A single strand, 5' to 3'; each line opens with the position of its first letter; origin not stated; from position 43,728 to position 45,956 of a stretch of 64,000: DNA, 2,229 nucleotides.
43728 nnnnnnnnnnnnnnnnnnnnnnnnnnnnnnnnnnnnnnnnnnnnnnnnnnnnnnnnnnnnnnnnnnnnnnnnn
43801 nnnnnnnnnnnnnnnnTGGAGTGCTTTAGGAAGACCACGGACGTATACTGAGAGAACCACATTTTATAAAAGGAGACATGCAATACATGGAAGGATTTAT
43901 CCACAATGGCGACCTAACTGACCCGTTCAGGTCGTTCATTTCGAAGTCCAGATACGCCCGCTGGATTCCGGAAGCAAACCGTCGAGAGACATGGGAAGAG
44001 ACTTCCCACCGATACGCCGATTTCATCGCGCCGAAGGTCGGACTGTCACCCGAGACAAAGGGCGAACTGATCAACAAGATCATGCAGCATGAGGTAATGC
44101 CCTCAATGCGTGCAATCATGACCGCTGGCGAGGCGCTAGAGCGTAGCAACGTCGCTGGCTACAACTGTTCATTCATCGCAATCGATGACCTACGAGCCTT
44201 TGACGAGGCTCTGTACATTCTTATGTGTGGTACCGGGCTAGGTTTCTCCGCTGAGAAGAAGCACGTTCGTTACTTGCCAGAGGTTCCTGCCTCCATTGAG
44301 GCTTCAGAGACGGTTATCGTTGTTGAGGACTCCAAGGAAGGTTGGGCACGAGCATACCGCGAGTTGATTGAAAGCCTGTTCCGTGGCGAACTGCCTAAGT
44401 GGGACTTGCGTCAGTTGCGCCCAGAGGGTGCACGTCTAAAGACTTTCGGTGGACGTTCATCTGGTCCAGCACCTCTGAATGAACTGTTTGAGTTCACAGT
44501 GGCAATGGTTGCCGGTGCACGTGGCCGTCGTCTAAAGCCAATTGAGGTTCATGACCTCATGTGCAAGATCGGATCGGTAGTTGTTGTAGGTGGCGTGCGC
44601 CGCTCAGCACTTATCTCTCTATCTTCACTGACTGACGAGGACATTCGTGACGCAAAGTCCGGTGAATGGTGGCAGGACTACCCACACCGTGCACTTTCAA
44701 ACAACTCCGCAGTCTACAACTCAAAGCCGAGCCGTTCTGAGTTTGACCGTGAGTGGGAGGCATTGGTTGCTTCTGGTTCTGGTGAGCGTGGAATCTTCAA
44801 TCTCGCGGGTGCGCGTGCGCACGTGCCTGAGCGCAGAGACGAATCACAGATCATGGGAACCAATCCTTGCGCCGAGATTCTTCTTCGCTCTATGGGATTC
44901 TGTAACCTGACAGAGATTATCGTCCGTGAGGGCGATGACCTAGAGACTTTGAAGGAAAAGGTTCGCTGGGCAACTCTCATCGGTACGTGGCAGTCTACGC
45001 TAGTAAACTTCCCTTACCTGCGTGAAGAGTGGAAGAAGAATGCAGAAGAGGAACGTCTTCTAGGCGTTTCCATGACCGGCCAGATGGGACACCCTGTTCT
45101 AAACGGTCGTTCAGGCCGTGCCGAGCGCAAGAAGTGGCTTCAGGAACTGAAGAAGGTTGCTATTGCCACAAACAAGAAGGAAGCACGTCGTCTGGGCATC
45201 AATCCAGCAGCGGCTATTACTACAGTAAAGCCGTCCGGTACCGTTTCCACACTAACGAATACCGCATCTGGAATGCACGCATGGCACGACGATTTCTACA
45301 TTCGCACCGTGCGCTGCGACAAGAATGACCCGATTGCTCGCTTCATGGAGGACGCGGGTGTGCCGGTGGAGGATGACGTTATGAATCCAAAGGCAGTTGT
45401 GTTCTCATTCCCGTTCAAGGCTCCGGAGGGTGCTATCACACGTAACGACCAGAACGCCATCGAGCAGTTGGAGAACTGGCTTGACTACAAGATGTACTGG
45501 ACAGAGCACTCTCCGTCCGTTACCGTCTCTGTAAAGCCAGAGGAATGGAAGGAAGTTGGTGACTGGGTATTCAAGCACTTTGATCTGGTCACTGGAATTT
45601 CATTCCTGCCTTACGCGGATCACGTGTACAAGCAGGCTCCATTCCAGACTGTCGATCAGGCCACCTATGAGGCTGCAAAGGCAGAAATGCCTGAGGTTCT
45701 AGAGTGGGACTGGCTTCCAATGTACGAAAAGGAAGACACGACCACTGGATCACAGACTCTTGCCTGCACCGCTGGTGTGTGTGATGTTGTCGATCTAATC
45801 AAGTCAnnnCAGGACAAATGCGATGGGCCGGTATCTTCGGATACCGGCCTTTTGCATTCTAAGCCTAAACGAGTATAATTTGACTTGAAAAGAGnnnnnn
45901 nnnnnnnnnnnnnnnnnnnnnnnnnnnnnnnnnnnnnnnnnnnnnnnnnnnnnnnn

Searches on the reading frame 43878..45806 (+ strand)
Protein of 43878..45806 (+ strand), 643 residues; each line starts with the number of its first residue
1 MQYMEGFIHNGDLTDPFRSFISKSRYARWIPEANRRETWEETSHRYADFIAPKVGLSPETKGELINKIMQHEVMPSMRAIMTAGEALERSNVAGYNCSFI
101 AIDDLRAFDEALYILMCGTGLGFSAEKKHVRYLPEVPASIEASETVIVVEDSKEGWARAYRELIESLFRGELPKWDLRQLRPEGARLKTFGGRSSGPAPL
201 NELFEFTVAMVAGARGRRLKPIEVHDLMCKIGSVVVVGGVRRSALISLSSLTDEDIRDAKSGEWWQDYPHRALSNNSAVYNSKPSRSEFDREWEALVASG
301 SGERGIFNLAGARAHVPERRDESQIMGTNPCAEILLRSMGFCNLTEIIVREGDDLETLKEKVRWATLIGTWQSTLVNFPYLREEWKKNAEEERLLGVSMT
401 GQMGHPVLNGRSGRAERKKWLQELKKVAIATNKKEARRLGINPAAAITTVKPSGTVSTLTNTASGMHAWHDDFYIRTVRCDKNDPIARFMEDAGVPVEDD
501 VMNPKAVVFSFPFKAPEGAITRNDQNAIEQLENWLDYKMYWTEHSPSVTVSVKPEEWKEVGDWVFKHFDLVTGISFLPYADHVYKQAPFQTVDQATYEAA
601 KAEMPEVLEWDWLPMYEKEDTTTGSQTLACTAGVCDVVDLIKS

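Call 30: search_protein_families(library=pfam, proteins=[window:43878-45806:+], max_evalue=0.001)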
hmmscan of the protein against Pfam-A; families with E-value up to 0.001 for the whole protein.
window:43878-45806:+ (643 aa): 2 families
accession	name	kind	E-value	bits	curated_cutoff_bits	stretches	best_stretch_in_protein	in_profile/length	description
PF02867.20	Ribonuc_red_lgC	-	3.6e-08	32.9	23.9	0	318-401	200-290/523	Ribonucleotide reductase, barrel domain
PF21995.1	RNR-II_ins_dom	-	2.1e-07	31.6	27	1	146-204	36-100/107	B12-dependent ribonucleotide reductase, insertion domain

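Call 31: search_dna_similar(query=window:43878-45806:+, collection=phages, mode=protein, max_rows=15)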
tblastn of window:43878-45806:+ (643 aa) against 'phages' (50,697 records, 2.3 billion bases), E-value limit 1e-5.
Records with a match: 1193; places in all: 1202; records where one place covers at least 80% of the query: 1050.
Best place of each record, by identity: <60% 1193.
By first word of the organism name: Mycobacterium 709; Streptomyces 272; Rhodococcus 47; Gordonia 28; Roseobacter 22; Pseudomonas 15; Thermus 13; Synechococcus 11; Nodularia 9; Sinorhizobium 8; and 25 more.
By host as written in the record: Mycobacterium smegmatis mc2 155 524; Mycobacterium smegmatis mc#155 96; Streptomyces griseus ATCC 10137 75; Streptomyces lividans JI 1326 47; - 37; Rhodococcus erythropolis RIA 643 37; Mycobacterium smegmatis mc2155 30; Gordonia terrae 3612 24; and 111 more.
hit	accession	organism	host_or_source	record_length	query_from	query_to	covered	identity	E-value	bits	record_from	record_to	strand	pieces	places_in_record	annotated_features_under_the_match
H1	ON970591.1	Streptomyces phage Angela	Streptomyces griseus ATCC 10137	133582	11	640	98%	57.7%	0e+0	708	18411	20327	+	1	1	40: ribonucleotide reductase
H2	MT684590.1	Streptomyces phage LilMartin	Streptomyces viridochromogenes DSM40736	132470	11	640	98%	57.7%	0e+0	708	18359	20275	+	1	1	40: ribonucleotide reductase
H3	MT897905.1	Streptomyces phage MulchMansion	Streptomyces viridochromogenes DSM40736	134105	11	640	98%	57.7%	0e+0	708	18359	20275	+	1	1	40: ribonucleotide reductase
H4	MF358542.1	Streptomyces phage Sushi23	Streptomyces griseus ATCC 10137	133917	11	640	98%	57.7%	0e+0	721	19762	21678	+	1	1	ribonucleotide reductase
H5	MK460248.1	Streptomyces phage Teutsch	Streptomyces griseus ATCC 10137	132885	11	640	98%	57.7%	0e+0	721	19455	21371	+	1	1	42: ribonucleotide reductase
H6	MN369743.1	Streptomyces phage Tribute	Streptomyces griseus ATCC 10137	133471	11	640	98%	57.7%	0e+0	721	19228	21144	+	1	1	41: ribonucleotide reductase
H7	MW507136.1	Streptomyces phage Cross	Streptomyces sanglieri UNT16F27A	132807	11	640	98%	57.7%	0e+0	721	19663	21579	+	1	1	43: ribonucleotide reductase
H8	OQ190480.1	Streptomyces phage Pepperwood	Streptomyces lividans JI 1326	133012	11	640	98%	57.7%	0e+0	721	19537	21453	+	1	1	43: ribonucleotide reductase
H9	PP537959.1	Streptomyces phage Leo04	Streptomyces lividans JI 1326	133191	11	640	98%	57.7%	0e+0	721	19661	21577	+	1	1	43: ribonucleotide reductase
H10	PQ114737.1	Streptomyces phage BlueOtter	Streptomyces lividans JI 1326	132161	11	640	98%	57.7%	0e+0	721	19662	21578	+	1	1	43: ribonucleotide reductase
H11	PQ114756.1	Streptomyces phage HangryHippo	Streptomyces lividans JI 1326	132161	11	640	98%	57.7%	0e+0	721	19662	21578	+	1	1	43: ribonucleotide reductase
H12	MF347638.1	Streptomyces phage Peebs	Streptomyces lividans JI 1326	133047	11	640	98%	57.7%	0e+0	720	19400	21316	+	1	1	ribonucleotide reductase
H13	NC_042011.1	Streptomyces phage Peebs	Streptomyces lividans JI 1326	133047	11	640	98%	57.7%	0e+0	720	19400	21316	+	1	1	ribonucleotide reductase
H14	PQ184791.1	Streptomyces phage Lululemon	Streptomyces lividans JI 1326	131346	11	640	98%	57.7%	0e+0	719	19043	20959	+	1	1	42: ribonucleotide reductase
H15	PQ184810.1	Streptomyces phage PacManQ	Streptomyces lividans JI 1326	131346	11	640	98%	57.7%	0e+0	719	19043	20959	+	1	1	42: ribonucleotide reductase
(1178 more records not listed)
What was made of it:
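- Tried and rejected: The ribonucleotide reductase is 57.7% identical to those of Streptomyces cluster-BE-type phages (call 31).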
